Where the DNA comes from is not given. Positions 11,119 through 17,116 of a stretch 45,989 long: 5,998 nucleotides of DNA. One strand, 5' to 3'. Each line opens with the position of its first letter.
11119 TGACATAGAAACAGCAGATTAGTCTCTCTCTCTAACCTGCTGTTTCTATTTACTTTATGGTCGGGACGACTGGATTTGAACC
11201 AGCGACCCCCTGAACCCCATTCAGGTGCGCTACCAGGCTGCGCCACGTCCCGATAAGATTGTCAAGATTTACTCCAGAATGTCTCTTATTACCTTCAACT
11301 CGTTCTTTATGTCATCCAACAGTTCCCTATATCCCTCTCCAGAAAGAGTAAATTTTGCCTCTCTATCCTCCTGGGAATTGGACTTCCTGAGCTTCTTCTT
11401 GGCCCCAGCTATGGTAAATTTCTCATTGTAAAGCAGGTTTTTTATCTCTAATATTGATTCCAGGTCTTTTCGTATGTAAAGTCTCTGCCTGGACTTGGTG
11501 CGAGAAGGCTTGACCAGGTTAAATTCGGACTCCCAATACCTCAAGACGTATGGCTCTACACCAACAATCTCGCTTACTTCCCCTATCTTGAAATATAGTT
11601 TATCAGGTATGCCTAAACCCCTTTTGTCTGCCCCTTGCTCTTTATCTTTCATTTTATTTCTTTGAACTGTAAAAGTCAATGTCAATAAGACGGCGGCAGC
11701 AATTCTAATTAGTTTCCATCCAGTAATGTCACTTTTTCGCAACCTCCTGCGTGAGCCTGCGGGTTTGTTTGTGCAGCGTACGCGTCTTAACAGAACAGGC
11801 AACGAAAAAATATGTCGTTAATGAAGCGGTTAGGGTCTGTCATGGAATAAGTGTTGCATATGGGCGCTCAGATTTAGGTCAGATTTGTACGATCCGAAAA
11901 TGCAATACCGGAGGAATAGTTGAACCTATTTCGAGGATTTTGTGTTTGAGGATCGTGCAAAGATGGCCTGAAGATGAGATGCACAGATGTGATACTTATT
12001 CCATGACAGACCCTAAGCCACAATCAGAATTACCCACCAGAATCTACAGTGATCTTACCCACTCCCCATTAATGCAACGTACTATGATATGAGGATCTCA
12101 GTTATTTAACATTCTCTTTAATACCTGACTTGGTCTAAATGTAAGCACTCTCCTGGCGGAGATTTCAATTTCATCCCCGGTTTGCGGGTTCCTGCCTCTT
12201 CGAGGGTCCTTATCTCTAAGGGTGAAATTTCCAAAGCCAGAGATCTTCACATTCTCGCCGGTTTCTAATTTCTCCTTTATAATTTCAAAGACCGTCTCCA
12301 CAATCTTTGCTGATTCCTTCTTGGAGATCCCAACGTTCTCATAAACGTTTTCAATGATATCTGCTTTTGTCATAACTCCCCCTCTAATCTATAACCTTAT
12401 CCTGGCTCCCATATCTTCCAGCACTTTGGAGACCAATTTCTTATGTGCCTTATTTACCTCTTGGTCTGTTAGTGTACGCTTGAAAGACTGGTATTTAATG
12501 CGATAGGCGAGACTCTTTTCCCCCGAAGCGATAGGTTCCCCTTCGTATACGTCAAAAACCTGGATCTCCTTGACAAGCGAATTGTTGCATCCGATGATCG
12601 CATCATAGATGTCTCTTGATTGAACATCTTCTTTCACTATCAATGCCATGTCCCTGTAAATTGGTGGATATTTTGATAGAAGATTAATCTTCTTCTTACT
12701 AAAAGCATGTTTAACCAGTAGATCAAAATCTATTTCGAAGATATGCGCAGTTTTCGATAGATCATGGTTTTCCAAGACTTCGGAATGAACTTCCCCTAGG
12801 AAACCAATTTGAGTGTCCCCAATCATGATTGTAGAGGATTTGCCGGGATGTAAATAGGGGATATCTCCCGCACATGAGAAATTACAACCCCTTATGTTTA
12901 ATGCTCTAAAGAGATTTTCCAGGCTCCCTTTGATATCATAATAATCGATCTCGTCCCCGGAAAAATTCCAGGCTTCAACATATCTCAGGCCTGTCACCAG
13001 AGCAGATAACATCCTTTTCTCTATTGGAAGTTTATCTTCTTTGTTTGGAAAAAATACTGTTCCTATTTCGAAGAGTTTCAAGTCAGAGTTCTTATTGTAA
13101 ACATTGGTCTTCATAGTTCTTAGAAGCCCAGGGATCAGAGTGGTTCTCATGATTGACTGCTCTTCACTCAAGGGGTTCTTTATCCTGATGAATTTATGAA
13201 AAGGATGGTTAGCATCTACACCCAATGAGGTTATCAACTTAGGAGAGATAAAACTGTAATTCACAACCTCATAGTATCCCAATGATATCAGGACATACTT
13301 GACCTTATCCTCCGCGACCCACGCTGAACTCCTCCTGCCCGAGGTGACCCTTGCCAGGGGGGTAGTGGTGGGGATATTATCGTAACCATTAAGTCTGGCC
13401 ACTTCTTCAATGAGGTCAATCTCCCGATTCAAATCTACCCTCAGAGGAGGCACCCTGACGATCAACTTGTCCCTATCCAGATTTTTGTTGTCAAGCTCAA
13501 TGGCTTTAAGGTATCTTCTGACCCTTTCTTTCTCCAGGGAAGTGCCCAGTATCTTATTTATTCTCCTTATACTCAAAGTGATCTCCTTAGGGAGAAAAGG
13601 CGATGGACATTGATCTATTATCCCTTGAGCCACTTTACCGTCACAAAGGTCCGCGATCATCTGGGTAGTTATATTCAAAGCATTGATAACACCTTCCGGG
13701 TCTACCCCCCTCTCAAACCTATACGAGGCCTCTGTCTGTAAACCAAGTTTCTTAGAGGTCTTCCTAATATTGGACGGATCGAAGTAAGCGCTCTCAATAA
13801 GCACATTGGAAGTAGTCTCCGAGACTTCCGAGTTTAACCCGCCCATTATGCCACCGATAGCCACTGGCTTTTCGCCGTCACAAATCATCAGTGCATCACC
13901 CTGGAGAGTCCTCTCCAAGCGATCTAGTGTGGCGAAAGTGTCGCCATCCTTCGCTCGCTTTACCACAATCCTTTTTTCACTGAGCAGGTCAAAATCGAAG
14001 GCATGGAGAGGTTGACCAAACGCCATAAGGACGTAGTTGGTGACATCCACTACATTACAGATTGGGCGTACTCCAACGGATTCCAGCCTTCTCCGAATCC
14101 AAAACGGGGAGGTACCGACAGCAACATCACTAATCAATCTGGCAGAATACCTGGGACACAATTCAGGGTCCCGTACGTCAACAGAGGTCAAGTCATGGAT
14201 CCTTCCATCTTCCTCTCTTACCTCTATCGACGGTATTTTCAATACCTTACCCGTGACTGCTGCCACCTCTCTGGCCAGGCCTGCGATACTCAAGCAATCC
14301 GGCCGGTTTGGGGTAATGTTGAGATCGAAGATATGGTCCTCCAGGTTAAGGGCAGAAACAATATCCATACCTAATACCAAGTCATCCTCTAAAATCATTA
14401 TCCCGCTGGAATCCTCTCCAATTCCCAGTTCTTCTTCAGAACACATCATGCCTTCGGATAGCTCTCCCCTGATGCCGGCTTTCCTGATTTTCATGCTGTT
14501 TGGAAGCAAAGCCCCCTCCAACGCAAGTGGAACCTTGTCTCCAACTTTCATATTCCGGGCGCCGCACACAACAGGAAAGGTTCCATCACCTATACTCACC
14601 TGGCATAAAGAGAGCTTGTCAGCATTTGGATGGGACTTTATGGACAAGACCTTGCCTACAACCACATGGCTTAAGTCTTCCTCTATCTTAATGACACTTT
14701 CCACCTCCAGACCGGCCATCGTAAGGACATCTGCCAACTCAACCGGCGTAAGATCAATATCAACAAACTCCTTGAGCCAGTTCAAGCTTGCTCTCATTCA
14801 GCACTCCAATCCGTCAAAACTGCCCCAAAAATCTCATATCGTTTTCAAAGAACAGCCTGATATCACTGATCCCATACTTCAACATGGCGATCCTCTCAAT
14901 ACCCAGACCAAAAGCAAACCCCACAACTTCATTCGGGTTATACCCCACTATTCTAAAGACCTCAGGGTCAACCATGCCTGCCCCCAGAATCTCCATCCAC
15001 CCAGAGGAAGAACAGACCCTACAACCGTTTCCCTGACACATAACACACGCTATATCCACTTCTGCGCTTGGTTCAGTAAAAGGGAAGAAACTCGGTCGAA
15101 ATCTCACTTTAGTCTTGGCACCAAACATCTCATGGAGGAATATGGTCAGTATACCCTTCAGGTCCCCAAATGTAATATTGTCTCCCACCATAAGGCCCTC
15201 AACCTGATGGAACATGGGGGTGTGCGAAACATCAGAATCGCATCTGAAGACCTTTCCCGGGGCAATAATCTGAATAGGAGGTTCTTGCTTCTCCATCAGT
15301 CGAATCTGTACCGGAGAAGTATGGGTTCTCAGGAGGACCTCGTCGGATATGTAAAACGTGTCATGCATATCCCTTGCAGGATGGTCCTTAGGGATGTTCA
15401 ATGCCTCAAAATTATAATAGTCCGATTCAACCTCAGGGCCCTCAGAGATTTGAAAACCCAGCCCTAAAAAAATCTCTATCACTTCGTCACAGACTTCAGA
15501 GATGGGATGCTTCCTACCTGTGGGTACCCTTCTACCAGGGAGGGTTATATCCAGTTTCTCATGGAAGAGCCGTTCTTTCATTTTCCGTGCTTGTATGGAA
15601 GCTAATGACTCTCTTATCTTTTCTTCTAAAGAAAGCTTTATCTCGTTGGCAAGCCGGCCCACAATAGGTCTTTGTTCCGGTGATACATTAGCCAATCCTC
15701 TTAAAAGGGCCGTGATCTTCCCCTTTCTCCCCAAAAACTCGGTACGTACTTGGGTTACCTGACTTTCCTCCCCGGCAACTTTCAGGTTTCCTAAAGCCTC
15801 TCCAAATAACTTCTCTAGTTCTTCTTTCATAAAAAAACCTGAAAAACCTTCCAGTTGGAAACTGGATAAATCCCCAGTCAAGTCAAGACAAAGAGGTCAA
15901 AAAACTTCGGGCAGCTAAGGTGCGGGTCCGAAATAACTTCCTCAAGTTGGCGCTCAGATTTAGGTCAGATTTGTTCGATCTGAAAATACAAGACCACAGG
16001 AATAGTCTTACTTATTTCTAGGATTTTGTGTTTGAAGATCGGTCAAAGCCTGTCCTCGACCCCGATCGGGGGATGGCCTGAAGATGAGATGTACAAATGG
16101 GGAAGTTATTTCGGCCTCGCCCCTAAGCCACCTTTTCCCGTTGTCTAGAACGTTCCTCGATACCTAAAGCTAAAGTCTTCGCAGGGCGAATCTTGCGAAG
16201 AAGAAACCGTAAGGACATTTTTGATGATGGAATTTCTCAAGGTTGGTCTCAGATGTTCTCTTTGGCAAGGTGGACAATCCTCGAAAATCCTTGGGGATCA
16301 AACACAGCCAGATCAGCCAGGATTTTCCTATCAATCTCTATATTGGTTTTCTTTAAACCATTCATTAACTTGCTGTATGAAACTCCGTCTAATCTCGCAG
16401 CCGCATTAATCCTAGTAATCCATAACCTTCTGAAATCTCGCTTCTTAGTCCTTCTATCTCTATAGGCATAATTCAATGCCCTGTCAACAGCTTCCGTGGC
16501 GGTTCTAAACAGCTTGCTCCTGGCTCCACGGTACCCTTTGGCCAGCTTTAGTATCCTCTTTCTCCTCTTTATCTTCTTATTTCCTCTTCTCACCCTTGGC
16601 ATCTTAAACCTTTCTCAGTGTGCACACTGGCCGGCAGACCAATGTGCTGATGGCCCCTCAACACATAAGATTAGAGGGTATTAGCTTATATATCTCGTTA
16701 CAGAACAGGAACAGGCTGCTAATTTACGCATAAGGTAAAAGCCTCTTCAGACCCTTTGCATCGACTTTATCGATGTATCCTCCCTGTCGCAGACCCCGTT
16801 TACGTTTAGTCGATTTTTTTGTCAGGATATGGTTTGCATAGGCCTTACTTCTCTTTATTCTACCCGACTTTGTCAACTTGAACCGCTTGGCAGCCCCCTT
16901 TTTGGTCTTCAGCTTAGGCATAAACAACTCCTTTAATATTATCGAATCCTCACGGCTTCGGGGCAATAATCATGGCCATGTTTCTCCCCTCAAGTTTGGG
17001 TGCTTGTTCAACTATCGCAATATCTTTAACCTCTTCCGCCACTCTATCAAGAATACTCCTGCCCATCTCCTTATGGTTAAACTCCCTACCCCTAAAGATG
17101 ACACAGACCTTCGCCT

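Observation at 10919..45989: A 187-211 bp intergenic repeat family in seven copies, foldable into one long rod-like hairpin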

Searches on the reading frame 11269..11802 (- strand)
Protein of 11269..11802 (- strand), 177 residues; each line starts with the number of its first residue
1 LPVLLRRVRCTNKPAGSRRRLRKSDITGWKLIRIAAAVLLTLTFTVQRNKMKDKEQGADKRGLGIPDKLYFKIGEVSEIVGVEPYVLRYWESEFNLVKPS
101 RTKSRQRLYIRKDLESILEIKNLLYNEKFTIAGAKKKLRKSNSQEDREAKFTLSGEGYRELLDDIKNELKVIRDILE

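Call 9: search_protein_families(library=pfam, proteins=[window:11269-11802:-])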
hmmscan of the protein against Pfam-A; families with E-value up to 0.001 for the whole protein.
window:11269-11802:- (177 aa): 2 families
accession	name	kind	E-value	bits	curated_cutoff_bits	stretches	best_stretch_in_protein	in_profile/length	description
PF13411.12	MerR_1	-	7.5e-18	64.9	21.6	1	71-139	1-67/69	MerR HTH family regulatory protein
PF00376.29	MerR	-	2.1e-10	40.7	28.2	1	72-109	1-38/38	MerR family regulatory protein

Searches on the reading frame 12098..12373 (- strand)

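Call 83: search_protein_families(library=pfam, proteins=[window:12098-12373:-], max_evalue=0.00001)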
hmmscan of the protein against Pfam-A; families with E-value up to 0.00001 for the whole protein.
window:12098-12373:- (91 aa): 1 family
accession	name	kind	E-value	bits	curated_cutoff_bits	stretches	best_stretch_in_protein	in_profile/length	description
PF00216.26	Bac_DNA_binding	-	3.3e-32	111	22.4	1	1-90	1-90/90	Bacterial DNA-binding protein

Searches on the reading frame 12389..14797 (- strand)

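Call 9: search_protein_families(library=pfam, proteins=[window:12389-14797:-])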
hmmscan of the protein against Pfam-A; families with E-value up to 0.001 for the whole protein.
window:12389-14797:- (802 aa): 5 families
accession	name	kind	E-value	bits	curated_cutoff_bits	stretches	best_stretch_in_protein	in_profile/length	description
PF03483.22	B3_4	-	4.6e-68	228.7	29.3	1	214-385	2-173/174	B3/4 domain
PF17759.6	tRNA_synthFbeta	-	1.1e-67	228.1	22.4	1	475-691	1-214/214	Phenylalanyl tRNA synthetase beta chain CLM domain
PF03147.19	FDX-ACB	-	5.7e-30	104.1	31.1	1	708-801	1-94/94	Ferredoxin-fold anticodon binding domain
PF03484.21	B5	-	6.5e-22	77.9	28.6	1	406-472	1-67/67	tRNA synthetase B5 domain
PF01588.26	tRNA_bind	-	3e-19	69.3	27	1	45-144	1-95/96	Putative tRNA binding domain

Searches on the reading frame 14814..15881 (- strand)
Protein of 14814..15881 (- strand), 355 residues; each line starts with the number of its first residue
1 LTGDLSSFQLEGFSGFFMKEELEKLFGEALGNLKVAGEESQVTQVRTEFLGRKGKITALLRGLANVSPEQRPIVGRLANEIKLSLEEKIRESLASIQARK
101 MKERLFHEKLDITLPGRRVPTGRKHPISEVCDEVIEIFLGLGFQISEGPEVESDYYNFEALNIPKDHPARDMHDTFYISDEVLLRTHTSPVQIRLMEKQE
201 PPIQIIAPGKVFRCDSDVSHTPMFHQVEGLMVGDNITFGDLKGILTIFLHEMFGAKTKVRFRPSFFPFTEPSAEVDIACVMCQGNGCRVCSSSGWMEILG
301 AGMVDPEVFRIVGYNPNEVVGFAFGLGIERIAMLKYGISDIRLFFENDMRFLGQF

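Call 9: search_protein_families(library=pfam, proteins=[window:14814-15881:-])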
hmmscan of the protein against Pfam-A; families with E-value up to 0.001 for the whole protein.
window:14814-15881:- (355 aa): 2 families
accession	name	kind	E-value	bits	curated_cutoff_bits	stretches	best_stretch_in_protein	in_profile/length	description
PF01409.25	tRNA-synt_2d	-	2e-105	352.2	19.8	1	109-355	1-246/246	tRNA synthetases class II core domain (F)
PF02912.23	Phe_tRNA-synt_N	-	1.1e-18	67.3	22.3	1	40-105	4-69/69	Aminoacyl tRNA synthetase class II, N-terminal domain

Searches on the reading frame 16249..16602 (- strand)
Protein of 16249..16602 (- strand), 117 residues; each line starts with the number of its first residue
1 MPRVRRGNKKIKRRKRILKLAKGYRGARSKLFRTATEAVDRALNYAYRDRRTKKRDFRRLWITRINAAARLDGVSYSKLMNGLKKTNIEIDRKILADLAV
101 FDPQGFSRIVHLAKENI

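Call 83: search_protein_families(library=pfam, proteins=[window:16249-16602:-], max_evalue=0.00001)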
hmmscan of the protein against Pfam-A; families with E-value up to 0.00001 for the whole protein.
window:16249-16602:- (117 aa): 1 family
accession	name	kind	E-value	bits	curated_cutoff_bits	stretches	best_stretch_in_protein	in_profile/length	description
PF00453.23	Ribosomal_L20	-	5.3e-47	158.8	30.8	1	3-108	1-106/107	Ribosomal protein L20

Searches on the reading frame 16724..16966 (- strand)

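Call 83: search_protein_families(library=pfam, proteins=[window:16724-16966:-], max_evalue=0.00001)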
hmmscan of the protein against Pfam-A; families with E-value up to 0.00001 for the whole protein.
window:16724-16966:- (80 aa): 1 family
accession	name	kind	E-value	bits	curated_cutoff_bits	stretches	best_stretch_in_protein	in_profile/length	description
PF01632.24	Ribosomal_L35p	-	2e-24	86.2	28.9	1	17-77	1-61/61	Ribosomal protein L35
